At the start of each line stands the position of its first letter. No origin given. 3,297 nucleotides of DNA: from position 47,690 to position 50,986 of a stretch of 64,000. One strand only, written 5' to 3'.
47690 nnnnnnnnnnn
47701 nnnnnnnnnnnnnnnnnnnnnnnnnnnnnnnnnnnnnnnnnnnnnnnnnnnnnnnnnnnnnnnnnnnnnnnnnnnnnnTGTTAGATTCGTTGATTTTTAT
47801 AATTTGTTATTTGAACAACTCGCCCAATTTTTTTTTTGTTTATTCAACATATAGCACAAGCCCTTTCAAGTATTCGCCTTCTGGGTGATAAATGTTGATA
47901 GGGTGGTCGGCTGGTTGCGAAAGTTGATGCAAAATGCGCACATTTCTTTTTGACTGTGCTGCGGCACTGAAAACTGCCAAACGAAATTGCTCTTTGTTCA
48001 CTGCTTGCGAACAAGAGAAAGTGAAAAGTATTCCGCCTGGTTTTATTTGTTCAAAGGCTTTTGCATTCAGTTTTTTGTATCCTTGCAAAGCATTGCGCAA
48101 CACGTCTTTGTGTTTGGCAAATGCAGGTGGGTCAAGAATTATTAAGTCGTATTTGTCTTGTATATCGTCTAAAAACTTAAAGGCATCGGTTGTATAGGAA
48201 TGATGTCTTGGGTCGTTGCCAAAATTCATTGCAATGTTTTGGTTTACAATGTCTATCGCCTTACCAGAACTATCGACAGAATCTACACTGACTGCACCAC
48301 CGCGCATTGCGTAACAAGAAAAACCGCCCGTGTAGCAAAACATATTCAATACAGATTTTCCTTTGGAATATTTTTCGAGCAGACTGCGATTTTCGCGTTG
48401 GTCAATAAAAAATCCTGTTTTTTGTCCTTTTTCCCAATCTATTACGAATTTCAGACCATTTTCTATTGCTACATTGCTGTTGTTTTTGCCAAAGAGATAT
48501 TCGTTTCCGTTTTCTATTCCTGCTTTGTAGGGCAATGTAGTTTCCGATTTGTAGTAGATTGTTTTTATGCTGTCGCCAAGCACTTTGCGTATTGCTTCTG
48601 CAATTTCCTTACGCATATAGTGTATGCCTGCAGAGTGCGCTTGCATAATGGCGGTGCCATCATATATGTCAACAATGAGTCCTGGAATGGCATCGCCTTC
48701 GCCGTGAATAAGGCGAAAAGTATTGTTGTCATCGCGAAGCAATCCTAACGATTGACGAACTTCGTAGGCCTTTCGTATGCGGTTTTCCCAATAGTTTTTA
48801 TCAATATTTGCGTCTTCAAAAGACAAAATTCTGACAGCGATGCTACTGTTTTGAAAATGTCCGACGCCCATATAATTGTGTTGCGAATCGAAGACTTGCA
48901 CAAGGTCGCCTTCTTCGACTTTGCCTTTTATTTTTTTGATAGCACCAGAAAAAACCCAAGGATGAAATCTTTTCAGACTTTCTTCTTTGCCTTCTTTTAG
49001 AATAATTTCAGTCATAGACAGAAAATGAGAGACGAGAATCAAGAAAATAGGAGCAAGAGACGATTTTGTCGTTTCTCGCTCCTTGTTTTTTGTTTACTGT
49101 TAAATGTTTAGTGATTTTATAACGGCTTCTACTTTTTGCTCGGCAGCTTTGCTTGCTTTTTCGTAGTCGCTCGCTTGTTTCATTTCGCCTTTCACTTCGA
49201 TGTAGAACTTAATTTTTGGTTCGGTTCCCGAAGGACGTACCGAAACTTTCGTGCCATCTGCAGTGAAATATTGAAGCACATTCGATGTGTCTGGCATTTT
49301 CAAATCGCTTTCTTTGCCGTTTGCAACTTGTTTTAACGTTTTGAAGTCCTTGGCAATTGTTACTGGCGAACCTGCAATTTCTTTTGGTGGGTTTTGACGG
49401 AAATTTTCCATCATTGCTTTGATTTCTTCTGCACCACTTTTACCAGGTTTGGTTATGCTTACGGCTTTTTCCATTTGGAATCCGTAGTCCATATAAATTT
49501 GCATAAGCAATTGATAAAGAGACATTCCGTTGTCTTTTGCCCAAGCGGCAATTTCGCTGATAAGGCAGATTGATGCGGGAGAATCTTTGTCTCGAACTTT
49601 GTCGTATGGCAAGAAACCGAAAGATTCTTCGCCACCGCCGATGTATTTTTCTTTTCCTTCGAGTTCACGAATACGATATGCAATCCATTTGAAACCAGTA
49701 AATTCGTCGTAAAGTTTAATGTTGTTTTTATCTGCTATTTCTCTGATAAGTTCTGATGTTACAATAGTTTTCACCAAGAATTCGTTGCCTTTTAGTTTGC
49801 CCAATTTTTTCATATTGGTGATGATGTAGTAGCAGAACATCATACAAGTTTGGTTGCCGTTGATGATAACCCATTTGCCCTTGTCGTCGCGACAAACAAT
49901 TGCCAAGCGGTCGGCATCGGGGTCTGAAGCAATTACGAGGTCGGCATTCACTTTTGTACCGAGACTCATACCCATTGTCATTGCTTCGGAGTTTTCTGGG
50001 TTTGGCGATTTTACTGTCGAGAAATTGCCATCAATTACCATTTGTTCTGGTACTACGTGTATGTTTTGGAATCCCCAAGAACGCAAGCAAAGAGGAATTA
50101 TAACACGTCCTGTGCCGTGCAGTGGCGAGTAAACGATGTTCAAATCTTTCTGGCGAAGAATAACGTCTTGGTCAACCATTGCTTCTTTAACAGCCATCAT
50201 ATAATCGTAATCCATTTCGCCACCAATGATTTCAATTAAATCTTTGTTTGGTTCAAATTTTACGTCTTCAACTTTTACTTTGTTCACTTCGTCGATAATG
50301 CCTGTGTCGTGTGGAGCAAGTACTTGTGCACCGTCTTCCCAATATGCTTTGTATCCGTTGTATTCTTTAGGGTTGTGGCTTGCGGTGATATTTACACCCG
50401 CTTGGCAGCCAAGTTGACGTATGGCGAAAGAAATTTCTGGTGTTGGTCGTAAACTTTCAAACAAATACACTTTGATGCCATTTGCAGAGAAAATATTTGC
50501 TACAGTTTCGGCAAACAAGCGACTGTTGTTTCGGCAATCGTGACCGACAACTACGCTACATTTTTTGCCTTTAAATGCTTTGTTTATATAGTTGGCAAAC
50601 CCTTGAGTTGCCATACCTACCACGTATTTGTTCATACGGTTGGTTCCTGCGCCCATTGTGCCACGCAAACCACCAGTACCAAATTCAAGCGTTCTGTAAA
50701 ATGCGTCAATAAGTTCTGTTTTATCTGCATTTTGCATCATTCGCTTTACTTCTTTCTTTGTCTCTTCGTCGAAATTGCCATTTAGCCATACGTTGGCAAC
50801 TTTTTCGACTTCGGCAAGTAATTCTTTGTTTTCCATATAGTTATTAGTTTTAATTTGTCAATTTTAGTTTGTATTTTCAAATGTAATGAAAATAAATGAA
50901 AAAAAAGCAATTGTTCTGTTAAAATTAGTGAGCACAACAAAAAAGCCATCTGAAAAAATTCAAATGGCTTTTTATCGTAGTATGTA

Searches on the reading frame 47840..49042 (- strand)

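Call 9: search_protein_families(library=pfam, proteins=[window:47840-49042:-], max_evalue=0.01)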
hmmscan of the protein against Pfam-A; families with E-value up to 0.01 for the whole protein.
window:47840-49042:- (400 aa): 8 families
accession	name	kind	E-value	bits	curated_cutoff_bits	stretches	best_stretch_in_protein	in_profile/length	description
PF10672.15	Methyltrans_SAM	-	3.9e-24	85.8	27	1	171-351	66-246/286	S-adenosylmethionine-dependent methyltransferase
PF17785.7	PUA_3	-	8.7e-22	77.1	22.6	1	13-75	1-64/64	PUA-like domain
PF03602.21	Cons_hypoth95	-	3.7e-08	33.7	24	1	221-326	35-143/182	Conserved hypothetical protein 95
PF05175.20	MTS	-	1e-05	25.7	23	1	226-343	28-140/170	Methyltransferase small domain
PF02475.24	TRM5-TYW2_MTfase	-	1.3e-05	25.6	28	1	192-310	3-117/164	TRM5/TYW2 methyltransferase domain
PF01728.25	FtsJ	-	0.00022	21.6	24.1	1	222-340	13-136/181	FtsJ-like methyltransferase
PF01564.23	Spermine_synth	-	0.00026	21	22.9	1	254-351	46-140/186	Spermine/spermidine synthase domain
PF01472.26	PUA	-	0.002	18.5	24.8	1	12-68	2-57/74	PUA domain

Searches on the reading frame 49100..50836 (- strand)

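Call 9: search_protein_families(library=pfam, proteins=[window:49100-50836:-], max_evalue=0.01)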
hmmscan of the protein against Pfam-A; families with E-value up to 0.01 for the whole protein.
window:49100-50836:- (578 aa): 4 families
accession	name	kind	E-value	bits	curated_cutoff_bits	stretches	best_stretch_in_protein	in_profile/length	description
PF02878.22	PGM_PMM_I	-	2e-42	144.6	22.5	1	51-187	3-134/138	Phosphoglucomutase/phosphomannomutase, alpha/beta/alpha domain I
PF02879.22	PGM_PMM_II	-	6.9e-23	81.6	29.3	1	212-318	3-101/103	Phosphoglucomutase/phosphomannomutase, alpha/beta/alpha domain II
PF02880.22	PGM_PMM_III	-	9.8e-16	58.3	20.7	1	326-448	1-112/115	Phosphoglucomutase/phosphomannomutase, alpha/beta/alpha domain III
PF00408.26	PGM_PMM_IV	-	1.5e-07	31.8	23.1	1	508-559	13-62/68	Phosphoglucomutase/phosphomannomutase, C-terminal domain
